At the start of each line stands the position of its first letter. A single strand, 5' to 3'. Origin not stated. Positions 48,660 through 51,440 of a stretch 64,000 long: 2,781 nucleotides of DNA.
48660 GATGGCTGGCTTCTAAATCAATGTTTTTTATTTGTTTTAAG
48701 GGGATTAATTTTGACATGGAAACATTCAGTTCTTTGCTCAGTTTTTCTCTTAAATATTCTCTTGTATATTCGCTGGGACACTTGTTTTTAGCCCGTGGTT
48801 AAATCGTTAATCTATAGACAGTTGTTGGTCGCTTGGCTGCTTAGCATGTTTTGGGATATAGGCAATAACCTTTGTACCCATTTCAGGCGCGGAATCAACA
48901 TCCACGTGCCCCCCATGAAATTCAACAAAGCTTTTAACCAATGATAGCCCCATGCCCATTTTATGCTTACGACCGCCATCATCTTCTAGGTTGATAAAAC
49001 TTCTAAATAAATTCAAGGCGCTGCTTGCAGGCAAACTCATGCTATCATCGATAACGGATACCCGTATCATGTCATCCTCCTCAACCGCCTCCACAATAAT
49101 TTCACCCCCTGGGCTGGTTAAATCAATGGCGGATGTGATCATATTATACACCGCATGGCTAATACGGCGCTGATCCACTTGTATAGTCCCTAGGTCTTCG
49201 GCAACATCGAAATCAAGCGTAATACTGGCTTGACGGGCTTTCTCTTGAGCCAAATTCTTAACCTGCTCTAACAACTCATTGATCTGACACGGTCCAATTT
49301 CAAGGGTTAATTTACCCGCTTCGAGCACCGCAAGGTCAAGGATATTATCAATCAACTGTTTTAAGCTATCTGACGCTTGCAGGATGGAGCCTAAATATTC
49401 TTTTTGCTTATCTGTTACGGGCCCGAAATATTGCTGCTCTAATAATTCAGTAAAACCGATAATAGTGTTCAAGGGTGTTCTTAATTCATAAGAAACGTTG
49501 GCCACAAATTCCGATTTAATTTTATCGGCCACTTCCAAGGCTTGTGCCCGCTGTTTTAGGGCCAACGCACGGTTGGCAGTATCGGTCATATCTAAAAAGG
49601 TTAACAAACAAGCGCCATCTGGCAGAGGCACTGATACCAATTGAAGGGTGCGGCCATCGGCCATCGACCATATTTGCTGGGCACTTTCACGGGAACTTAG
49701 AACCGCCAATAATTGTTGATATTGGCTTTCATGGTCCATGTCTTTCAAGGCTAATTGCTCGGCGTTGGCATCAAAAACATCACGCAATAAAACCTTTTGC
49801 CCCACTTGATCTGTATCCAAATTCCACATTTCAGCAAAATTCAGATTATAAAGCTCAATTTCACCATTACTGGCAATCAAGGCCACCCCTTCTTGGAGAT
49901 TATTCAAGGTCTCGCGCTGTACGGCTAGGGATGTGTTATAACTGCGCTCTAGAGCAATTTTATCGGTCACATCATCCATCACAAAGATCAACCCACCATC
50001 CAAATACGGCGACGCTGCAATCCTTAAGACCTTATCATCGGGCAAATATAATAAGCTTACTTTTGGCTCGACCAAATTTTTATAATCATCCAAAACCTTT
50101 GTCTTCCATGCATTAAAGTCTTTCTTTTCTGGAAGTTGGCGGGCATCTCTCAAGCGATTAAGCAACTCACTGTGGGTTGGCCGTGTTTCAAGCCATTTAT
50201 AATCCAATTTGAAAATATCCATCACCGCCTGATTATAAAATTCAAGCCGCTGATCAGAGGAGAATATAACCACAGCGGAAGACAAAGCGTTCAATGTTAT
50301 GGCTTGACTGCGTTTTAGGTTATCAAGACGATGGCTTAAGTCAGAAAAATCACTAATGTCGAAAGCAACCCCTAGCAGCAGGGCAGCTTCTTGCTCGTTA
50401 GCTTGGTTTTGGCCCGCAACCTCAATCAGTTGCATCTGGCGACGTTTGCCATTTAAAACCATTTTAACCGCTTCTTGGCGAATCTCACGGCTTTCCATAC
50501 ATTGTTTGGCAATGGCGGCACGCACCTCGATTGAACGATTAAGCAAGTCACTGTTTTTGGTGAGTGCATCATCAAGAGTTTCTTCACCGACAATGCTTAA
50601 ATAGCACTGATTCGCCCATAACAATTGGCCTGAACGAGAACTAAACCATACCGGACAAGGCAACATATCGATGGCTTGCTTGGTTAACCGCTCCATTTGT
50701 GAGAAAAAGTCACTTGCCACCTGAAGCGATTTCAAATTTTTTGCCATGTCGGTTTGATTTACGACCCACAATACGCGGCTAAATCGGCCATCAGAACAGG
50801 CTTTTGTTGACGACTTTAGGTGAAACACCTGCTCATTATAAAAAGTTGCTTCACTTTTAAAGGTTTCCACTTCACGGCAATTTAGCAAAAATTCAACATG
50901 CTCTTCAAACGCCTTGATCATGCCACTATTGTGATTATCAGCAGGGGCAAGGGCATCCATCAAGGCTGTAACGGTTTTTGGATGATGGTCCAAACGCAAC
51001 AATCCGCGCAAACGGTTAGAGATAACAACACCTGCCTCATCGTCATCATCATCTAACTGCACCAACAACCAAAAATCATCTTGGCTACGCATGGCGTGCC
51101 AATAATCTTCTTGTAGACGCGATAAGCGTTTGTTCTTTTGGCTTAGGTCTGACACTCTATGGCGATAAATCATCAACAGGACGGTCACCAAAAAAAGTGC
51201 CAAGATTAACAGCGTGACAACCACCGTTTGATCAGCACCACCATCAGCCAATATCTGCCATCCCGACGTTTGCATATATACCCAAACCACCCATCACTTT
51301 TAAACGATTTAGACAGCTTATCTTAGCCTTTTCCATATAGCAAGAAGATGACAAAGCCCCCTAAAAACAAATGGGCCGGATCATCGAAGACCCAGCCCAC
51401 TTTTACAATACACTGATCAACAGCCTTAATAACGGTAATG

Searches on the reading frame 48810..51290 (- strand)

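Call 73: search_protein_families(library=pfam, proteins=[window:48810-51290:-], max_evalue=0.0001)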
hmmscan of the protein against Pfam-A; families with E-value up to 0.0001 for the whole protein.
window:48810-51290:- (827 aa): 6 families
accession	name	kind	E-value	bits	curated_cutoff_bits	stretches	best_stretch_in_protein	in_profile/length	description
PF12860.13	PAS_7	-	1.3e-27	96.7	27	2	462-572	1-111/115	PAS fold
PF00512.31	HisKA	-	3e-20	72.4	26.9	1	592-659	2-66/66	His Kinase A (phospho-acceptor) domain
PF02518.31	HATPase_c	-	9.3e-17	61.9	26.4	1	706-814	2-109/111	Histidine kinase-, DNA gyrase B-, and HSP90-like ATPase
PF13188.13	PAS_8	-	7.5e-10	38.8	21.8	0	462-510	7-54/65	PAS domain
PF08448.16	PAS_4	-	1.1e-08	35.8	23.1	0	462-571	1-108/110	PAS fold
PF00989.32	PAS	-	4.9e-05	23.7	22.6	0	460-551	5-89/113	PAS fold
